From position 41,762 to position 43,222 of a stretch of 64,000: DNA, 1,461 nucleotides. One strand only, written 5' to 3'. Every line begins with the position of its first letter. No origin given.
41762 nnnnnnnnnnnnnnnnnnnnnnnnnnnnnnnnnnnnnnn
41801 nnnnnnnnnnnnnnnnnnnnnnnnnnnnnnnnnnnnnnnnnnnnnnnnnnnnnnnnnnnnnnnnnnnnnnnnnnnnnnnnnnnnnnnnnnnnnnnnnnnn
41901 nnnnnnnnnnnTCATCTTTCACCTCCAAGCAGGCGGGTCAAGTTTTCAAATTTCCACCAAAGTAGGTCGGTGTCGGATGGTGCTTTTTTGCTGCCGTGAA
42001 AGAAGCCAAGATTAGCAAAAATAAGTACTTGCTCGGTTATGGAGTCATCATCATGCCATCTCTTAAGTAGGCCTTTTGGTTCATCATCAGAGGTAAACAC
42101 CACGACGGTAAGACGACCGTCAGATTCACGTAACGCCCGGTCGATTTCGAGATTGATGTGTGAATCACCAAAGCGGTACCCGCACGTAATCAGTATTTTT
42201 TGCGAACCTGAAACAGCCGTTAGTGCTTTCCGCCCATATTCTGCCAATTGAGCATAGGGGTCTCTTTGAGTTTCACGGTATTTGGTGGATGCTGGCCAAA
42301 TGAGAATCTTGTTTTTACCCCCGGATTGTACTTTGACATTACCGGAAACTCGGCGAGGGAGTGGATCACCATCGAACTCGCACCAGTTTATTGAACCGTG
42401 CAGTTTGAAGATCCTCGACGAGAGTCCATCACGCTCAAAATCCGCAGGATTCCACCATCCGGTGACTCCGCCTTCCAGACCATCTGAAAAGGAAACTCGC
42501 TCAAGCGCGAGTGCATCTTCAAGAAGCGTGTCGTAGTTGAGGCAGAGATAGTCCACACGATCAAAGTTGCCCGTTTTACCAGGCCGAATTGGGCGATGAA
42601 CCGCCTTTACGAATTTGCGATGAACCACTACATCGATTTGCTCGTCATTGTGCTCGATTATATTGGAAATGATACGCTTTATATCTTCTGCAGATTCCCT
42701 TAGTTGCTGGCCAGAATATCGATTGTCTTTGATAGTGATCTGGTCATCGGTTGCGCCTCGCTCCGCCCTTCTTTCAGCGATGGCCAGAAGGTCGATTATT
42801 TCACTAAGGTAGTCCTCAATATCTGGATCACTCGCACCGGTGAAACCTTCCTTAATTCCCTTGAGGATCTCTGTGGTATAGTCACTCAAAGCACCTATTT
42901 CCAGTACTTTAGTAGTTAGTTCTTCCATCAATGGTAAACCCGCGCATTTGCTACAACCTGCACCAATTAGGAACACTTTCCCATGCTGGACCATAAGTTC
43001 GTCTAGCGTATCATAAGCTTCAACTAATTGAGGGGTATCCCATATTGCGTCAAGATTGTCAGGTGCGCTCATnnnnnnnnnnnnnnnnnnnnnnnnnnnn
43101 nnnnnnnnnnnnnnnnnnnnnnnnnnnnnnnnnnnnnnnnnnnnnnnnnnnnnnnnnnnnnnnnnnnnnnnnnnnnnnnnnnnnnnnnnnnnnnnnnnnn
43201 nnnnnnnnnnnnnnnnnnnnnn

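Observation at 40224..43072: SIR2-HerA anti-phage pair on the island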

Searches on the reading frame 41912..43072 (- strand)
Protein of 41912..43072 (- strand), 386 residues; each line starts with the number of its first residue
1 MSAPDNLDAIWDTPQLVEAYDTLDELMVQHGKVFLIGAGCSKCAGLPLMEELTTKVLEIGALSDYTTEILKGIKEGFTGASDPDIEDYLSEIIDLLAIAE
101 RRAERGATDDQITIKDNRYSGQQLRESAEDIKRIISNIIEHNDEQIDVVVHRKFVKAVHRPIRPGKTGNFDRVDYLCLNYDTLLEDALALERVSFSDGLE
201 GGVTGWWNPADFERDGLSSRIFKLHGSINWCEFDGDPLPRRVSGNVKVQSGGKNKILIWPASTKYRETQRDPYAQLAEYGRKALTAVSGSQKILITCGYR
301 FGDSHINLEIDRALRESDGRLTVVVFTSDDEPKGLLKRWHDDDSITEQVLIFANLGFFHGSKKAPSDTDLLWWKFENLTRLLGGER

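Call 3: search_protein_families(library=pfam, proteins=[window:41912-43072:-], max_evalue=0.01)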
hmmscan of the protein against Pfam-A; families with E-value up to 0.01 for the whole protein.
window:41912-43072:- (386 aa): 1 family
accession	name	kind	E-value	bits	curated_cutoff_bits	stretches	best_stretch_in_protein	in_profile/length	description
PF13289.12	SIR2_2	-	6.6e-12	46.2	24.5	1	178-335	6-129/141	SIR2-like domain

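Call 4: search_protein_families(library=padloc, proteins=[window:41912-43072:-], max_evalue=0.01)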
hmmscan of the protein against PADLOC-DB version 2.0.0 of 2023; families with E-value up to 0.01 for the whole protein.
window:41912-43072:- (386 aa): 28 families (the best 25 are shown)
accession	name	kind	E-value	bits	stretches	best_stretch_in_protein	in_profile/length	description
PDLC04088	SIR2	-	1.7e-68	229.6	1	21-382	11-384/390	-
PDLC04093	SIR2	-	1.6e-34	117.5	1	33-373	26-341/395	-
PDLC04084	SIR2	-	2.2e-29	101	1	22-331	33-346/414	-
PDLC04094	SIR2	-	2.7e-28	97.3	1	34-317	26-286/399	-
PDLC04081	SIR2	-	3.3e-28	96.9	1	33-382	20-344/345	-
PDLC04087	SIR2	-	3e-20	70.4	2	178-340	138-300/343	-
PDLC04092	SIR2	-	7.4e-19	66.2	1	119-316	62-251/318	-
PDLC02414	Aga_SIR2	-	2.9e-18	64.2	1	172-340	118-273/313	-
PDLC02408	Aga_SIR2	-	4.4e-18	63.5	1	176-330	152-291/343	Class II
PDLC04090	SIR2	-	3.4e-17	60.8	1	21-331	34-354/426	-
PDLC04079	SIR2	-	4.8e-16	56.3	1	219-346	247-376/430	-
PDLC04075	SIR2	-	2.1e-15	54.4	1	120-328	138-348/414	-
PDLC04082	SIR2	-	1.3e-14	51.9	1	220-318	192-279/345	-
PDLC04085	SIR2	-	3.9e-14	50.3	1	32-317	51-372/463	-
PDLC04096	SIR2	-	6.1e-12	43.5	1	172-346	22-194/230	-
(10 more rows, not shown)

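Call 7: search_solved_structures(query=window:41912-43072:-, max_evalue=0.01, show_alignments=2)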
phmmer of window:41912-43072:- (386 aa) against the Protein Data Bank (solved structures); distinct sequences matched with E-value up to 0.01: 2.
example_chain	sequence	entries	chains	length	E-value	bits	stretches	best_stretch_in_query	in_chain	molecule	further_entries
8w9l_A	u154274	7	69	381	1.1e-12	51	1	171-319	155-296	SIR2-like domain-containing protein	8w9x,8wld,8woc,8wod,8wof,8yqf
8yhx_G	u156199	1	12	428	1e-09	41.2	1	218-327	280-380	SIR2 family protein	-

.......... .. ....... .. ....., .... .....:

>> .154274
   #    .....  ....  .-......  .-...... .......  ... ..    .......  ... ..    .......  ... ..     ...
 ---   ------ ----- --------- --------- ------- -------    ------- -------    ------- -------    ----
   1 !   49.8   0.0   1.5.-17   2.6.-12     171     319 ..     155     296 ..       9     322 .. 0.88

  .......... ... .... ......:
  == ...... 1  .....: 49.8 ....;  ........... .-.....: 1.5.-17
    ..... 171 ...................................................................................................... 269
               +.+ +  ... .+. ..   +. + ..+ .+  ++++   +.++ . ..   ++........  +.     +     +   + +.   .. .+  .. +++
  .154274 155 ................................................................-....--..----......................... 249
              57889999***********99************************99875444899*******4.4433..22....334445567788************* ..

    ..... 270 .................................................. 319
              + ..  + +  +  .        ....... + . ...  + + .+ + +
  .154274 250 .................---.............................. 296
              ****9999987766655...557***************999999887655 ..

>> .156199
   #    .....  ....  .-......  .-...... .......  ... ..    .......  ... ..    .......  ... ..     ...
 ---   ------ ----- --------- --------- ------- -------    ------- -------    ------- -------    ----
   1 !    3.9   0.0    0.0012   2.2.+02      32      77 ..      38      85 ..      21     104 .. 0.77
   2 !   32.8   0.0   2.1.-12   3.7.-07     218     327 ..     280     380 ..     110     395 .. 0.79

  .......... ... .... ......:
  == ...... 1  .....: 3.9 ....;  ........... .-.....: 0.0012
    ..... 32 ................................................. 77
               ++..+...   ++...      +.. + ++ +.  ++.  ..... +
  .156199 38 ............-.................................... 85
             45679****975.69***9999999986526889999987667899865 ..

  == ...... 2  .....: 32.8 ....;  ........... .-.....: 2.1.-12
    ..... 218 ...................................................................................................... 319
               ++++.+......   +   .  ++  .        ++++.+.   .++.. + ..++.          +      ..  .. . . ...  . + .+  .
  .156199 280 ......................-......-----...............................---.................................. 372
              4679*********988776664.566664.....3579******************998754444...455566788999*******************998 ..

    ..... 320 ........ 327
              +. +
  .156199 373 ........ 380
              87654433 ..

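Call 15: find_homologous_proteins(query=window:41912-43072:-, max_evalue=0.00001)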
Query window:41912-43072:- (386 aa): 1923 proteins with E <= 0.00001 among 7400 candidates; the best 120 are listed.
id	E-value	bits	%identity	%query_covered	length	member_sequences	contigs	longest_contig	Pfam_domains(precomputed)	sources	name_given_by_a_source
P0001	1.2e-261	886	100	100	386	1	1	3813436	PF13289.13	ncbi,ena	-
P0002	1.6e-243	826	93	100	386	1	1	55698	PF13289.13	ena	-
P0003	4.9e-226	768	88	100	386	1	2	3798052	PF13289.13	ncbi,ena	-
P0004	5.0e-220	749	85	100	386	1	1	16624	PF13289.13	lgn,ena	-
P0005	2.4e-217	740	84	100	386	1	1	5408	PF13289.13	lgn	-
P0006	7.4e-207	705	79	100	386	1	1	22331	PF13289.13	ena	-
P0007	8.1e-204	695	80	100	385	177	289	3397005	PF13289.13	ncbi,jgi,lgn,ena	jgi:hypothetical protein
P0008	9.1e-203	692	79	100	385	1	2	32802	PF13289.13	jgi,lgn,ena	-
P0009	6.2e-202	689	79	100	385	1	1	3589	PF13289.13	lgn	-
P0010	6.3e-202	689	78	100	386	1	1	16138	PF13289.13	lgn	-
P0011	3.7e-197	673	77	100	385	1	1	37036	PF13289.13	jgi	jgi:hypothetical protein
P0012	7.0e-193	659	75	99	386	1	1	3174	PF13289.13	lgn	-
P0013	1.2e-192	658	77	100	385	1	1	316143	PF13289.13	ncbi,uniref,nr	ncbi:hypothetical protein FEF65_03790 [Mariprofundus erugo]|uniref:Uncharacterized protein n=1 Tax=M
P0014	3.4e-191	654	75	100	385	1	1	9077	PF13289.13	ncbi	-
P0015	1.2e-184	632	73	100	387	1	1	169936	PF13289.13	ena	-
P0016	3.9e-179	614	72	99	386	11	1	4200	PF13289.13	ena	-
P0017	3.2e-178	611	70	100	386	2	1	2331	PF13289.13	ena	-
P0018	1.7e-177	608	70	100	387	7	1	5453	PF13289.13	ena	-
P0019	6.6e-177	607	71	100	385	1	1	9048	PF13289.13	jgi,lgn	jgi:hypothetical protein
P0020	8.7e-176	603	70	100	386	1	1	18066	PF13289.13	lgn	-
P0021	9.7e-171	586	68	100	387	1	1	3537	PF13289.13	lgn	-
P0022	2.9e-159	548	66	100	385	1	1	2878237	PF13289.13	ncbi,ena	-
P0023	4.5e-156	538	62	100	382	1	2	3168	PF13289.13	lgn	-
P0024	3.4e-155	535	61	100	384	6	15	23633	PF13289.13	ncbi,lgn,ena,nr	ncbi:MAG TPA: SIR2 family protein [Candidatus Cryosericum sp.]|nr:SIR2 family protein [Candidatus Cr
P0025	4.5e-155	535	63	100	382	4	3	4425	PF13289.13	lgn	-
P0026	9.6e-155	534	62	100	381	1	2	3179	PF13289.13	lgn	-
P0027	1.2e-154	533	61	100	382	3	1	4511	PF13289.13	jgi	jgi:hypothetical protein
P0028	2.0e-154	533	61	100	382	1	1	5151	PF13289.13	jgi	jgi:hypothetical protein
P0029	2.1e-154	532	62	97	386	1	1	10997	PF13289.13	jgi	-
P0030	2.2e-154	532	60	100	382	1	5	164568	PF13289.13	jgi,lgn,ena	jgi:hypothetical protein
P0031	2.3e-154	532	63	100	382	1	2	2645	PF13289.13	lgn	-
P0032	6.0e-154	531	60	100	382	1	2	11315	PF13289.13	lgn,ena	-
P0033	1.4e-153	530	61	100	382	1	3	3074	PF13289.13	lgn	-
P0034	1.7e-153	530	61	100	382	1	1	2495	PF13289.13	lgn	-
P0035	1.8e-153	529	63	98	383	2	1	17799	PF13289.13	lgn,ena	-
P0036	2.2e-153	529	61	100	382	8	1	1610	PF13289.13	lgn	-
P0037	2.2e-153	529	60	100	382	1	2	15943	PF13289.13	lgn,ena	-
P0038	2.9e-153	529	62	100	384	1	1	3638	PF13289.13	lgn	-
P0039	4.2e-153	528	64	100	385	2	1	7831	PF13289.13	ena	-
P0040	8.3e-153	527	61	100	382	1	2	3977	PF13289.13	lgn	-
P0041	1.0e-152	527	60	100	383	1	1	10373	PF13289.13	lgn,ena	-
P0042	1.2e-152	527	62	100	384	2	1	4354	PF13289.13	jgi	-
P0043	1.8e-152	526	61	100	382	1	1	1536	PF13289.13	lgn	-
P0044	7.3e-152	524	62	100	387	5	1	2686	PF13289.13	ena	-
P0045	7.5e-152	524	61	100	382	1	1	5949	PF13289.13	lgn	-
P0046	7.8e-152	524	61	100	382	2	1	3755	PF13289.13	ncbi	-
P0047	8.1e-152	524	62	100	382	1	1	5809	PF13289.13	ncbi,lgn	-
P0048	1.5e-151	523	60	100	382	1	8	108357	PF13289.13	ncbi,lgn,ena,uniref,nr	ncbi:hypothetical protein CLG94_07010 [Candidatus Methylomirabilis limnetica]|uniref:Uncharacterized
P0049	2.1e-151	523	60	100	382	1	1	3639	PF13289.13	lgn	-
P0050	3.1e-151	522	61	100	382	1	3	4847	PF13289.13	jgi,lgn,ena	-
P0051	3.7e-151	522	60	100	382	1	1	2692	PF13289.13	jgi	jgi:hypothetical protein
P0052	4.3e-151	522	60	100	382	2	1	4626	PF13289.13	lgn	-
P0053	4.9e-151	521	61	100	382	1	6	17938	PF13289.13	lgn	-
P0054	5.5e-151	521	60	100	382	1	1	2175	PF13289.13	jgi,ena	-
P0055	5.9e-151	521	61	100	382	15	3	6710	PF13289.13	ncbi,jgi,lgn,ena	-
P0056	7.6e-151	521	60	100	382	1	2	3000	PF13289.13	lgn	-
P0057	1.0e-150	520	62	99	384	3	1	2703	PF13289.13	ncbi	-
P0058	1.0e-150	520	59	100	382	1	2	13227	PF13289.13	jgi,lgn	jgi:hypothetical protein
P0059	1.1e-150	520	60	100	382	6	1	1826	PF13289.13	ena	-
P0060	1.2e-150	520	59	100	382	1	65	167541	PF13289.13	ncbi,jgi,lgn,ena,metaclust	metaclust:\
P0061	1.2e-150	520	60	100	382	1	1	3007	PF13289.13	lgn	-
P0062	1.2e-150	520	60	100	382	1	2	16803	PF13289.13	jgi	jgi:hypothetical protein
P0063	1.6e-150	520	60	100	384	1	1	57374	PF13289.13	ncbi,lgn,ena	-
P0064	2.2e-150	519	60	100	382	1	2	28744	PF13289.13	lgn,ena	-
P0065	2.8e-150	519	60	100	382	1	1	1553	PF13289.13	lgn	-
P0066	3.0e-150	519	59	100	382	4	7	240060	PF13289.13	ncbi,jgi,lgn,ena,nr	ncbi:MAG TPA: SIR2 family protein [Acidobacteriota bacterium]|nr:SIR2 family protein [Acidobacteriot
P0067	3.0e-150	519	61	100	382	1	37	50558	PF13289.13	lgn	-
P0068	3.2e-150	519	61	100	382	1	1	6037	PF13289.13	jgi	jgi:hypothetical protein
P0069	3.2e-150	519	61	100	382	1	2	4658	PF13289.13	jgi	-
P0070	4.2e-150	518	62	99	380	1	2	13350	PF13289.13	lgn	-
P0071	4.8e-150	518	60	100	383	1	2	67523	PF13289.13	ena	-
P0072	5.7e-150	518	60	100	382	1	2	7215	PF13289.13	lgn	-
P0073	6.2e-150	518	60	100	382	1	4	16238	PF13289.13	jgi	jgi:hypothetical protein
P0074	6.4e-150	518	60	100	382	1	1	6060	PF13289.13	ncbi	-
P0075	6.9e-150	518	60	100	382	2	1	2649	PF13289.13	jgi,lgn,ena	-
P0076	7.6e-150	517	60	100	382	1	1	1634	PF13289.13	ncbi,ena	-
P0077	8.2e-150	517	59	100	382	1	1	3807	PF13289.13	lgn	-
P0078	8.2e-150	517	61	100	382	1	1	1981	PF13289.13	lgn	-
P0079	8.8e-150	517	61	100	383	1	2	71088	PF13289.13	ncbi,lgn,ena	-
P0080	1.0e-149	517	61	100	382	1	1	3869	PF13289.13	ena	-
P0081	1.7e-149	516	59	100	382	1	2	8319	PF13289.13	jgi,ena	-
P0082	2.3e-149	516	59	100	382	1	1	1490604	PF13289.13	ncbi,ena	-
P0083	2.9e-149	516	60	100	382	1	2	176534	PF13289.13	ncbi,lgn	-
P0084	3.4e-149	515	60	99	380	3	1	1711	PF13289.13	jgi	jgi:hypothetical protein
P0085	5.2e-149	515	60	100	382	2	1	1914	PF13289.13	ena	-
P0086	7.1e-149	514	60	100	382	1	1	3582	PF13289.13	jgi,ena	-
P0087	8.8e-149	514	59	100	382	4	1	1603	PF13289.13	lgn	-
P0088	9.1e-149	514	60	100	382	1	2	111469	PF13289.13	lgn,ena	-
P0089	1.2e-148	514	59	100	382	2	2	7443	PF13289.13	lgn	-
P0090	1.2e-148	514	59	100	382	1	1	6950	PF13289.13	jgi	jgi:hypothetical protein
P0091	1.3e-148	513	60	100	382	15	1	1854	PF13289.13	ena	-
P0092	1.4e-148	513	60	100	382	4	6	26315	PF13289.13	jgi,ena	-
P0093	1.5e-148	513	60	100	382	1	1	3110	PF13289.13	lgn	-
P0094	1.7e-148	513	59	100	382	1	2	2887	PF13289.13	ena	-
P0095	2.3e-148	513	60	100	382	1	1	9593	PF13289.13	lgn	-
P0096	4.0e-148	512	60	100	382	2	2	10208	PF13289.13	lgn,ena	-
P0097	4.2e-148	512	59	100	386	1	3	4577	PF13289.13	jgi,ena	-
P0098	5.7e-148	511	60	100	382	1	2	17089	PF13289.13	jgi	jgi:hypothetical protein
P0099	5.7e-148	511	59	100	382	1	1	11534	PF13289.13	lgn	-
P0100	8.1e-148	511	61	100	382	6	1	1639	PF13289.13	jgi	jgi:hypothetical protein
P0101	9.6e-148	511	59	100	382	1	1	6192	PF13289.13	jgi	jgi:hypothetical protein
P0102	1.1e-147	510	59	100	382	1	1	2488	PF13289.13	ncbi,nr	ncbi:MAG: SIR2 family protein [Rubrivivax sp.]|nr:SIR2 family protein [Rubrivivax sp.]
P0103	1.4e-147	510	59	100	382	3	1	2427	PF13289.13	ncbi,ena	-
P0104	1.8e-147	510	60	100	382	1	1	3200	PF13289.13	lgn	-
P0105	2.0e-147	509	59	100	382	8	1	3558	PF13289.13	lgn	-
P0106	2.0e-147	509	60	100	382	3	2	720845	PF13289.13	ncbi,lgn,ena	-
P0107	2.3e-147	509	59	100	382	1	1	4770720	PF13289.13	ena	-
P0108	2.3e-147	509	60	100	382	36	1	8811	PF13289.13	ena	-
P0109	2.4e-147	509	59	99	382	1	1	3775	PF13289.13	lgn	-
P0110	2.6e-147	509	59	100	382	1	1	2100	PF13289.13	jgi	jgi:hypothetical protein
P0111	2.6e-147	509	59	100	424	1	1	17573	PF13289.13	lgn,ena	-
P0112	2.9e-147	509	59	100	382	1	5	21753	PF13289.13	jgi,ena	-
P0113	3.1e-147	509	58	100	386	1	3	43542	PF13289.13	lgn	-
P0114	3.3e-147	509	59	100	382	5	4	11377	PF13289.13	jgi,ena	jgi:hypothetical protein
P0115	3.4e-147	509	59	100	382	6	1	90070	PF13289.13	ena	-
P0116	3.8e-147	509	60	100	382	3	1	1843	PF13289.13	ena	-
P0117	3.8e-147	509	59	100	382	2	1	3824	PF13289.13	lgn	-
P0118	3.8e-147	509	58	100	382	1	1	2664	PF13289.13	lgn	-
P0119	4.0e-147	509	59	100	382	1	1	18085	PF13289.13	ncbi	-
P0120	4.1e-147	508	63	92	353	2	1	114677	PF13289.13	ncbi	ncbi:MAG: hypothetical protein A3G81_30570, partial [Betaproteobacteria bacterium RIFCSPLOWO2_12_FUL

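Call 17: find_encoding_contigs(protein=P0001, flank=10000, max_places=3)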
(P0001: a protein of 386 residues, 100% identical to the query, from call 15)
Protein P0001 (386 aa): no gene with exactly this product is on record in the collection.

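Call 24: find_related_loci(query=A1, collection=genome_contigs, flank=10000)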
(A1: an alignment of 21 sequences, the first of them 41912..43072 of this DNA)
Query A1 (386 aa) in genome_contigs; peptide patterns used: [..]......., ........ (x = any residue, [..] = any of these).
220 stretches matched a pattern; 133 encode a relative of the query (tblastn E <= 1e-3); the best 80 are kept; 80 distinct loci.
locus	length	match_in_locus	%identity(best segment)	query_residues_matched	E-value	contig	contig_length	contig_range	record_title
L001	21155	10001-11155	82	1-386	0e+0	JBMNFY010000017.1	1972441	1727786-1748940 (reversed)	MAG: Kiritimatiellia bacterium isolate SBF912LR0HQ0162 contig_5049, whole genome shotgun sequence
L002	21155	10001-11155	81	1-386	0e+0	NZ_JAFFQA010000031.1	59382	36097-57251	Desulfobulbus rhabdoformis strain DSM 8777 NODE_31_length_59382_cov_32.6495, whole genome shotgun sequence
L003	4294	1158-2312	81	1-386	0e+0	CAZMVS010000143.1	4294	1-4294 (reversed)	MAG TPA_asm: uncultured Planctomycetales bacterium isolate SRP067234_co1_13 genome assembly, contig: k99_706648, whole g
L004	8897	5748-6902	78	1-386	0e+0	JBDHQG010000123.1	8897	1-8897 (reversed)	MAG: Limisphaerales bacterium isolate AS-MICRO-OLR.142 NODE_37598_length_8897_cov_7.828054, whole genome shotgun sequenc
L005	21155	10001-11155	77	1-386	0e+0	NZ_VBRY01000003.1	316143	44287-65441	Mariprofundus erugo strain P3 NODE_3_length_316143_cov_42.490516, whole genome shotgun sequence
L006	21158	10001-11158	70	1-386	0e+0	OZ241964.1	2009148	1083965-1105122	MAG: Thermodesulfobacteriota bacterium isolate f5ee5f3d-b5e6-4f91-bea9-ad3977f1f42d genome assembly, chromosome: 1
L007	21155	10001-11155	66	1-386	7e-166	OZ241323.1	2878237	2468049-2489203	MAG: uncultured candidatus Porisulfidus sp. isolate c1eeb6c7-43c6-49e4-b51b-8d6765c536df genome assembly, chromosome: 1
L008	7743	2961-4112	61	1-386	2e-161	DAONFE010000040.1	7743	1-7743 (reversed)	MAG TPA_asm: Candidatus Cryosericum sp. isolate AMR_MDS_3851 NODE_10959_length_7743_cov_8.948231, whole genome shotgun s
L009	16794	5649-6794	61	1-386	6e-158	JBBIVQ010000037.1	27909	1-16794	MAG: Deltaproteobacteria bacterium isolate RSF170216_bin_80 NODE_922_length_27909_cov_3.59895, whole genome shotgun sequ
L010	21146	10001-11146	59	1-386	5e-158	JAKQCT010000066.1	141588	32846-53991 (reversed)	MAG: Acidobacteriota bacterium isolate USDE_maxbin.008 k141_1931169, whole genome shotgun sequence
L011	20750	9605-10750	60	1-386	3e-157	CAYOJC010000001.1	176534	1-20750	MAG TPA_asm: uncultured Syntrophobacteraceae bacterium isolate SRP136066_co1_407 genome assembly, contig: NODE_28_length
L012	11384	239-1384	60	1-386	7e-157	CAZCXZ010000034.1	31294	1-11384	MAG TPA_asm: Uncultured Candidatus Berkiella sp. isolate SRP062349_co2_245 genome assembly, contig: NODE_807_length_3129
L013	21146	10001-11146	59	1-386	2e-156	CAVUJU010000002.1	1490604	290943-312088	MAG: uncultured Acidobacteriota bacterium isolate MFD01721.bin.1.239 genome assembly, contig: contig_14864, whole genome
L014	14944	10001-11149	58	1-386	7e-153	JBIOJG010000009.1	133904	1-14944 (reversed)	MAG: Candidatus Binatia bacterium isolate GcC5-6 k141_2086263_length_133904_cov_137.1822, whole genome shotgun sequence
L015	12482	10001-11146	59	1-386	2e-152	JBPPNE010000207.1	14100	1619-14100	MAG: Porticoccaceae bacterium isolate BIOS2019_out_004 k131_2048384, whole genome shotgun sequence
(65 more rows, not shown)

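Call 27: list_cluster_members(proteins=[window:41912-43072:-, window:40224-41915:-, window:38965-40140:-])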
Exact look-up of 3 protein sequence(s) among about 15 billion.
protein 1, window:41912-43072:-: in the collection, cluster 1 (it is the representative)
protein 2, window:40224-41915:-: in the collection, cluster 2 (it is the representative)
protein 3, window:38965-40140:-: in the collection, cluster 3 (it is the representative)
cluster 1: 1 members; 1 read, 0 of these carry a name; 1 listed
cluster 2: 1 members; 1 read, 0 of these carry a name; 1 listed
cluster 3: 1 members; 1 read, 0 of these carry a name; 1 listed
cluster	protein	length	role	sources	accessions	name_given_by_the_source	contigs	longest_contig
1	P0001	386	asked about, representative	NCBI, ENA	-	-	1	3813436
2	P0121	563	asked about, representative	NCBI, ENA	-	-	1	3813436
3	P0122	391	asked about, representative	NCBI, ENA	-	-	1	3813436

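Call 37: search_protein_families(library=ncbifam, proteins=[window:41912-43072:-], max_evalue=0.001)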
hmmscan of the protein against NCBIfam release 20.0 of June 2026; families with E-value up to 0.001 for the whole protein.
window:41912-43072:- (386 aa): 1 family
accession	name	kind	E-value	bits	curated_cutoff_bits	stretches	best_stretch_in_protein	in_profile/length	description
NF042942.1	SIR2_antiphage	equivalog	1.1e-10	41.2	500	1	221-329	221-331/392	SIR2 family anti-phage-associated protein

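Call 45: predict_structure(alignment_id=A1)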
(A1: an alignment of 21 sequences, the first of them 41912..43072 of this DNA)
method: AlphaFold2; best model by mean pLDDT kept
length: 386 residues; sequences in the alignment: 21
mean_pLDDT: 58.5   pTM: 0.54
mean pLDDT of the five models: 58.5, 56.9, 52.5, 52.4, 47.9
residues with pLDDT >= 90: 16; 70-90: 135; 50-70: 95; < 50: 140
segments of 3 or more residues with pLDDT < 50: 38-46, 152-238, 240-277, 384-386
pLDDT, mean of each block of 10 residues (from residue 1): 60 78 72 51 51 80 90 71 67 66 76 87 82 70 54 45 31 30 33 25 27 26 27 31 25 30 33 45 63 68 60 80 83 85 89 89 85 65 50
secondary structure, 60 per line:
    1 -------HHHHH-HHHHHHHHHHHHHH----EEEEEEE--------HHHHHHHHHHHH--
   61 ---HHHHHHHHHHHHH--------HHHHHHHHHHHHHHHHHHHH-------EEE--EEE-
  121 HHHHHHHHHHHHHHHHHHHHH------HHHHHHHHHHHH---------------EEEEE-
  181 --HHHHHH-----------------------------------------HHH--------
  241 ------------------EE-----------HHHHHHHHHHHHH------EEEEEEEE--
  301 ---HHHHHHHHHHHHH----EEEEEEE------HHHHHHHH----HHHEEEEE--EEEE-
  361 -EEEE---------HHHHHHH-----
elements in order: H8-12 H14-27 E32-38 H47-58 H64-76 H85-104 E112-114 E117-119 H121-141 H148-159 E175-179 H183-188 H272-284 E291-298 H304-316 E321-327 H334-341 E349-353 E356-359 E362-365 H375-381
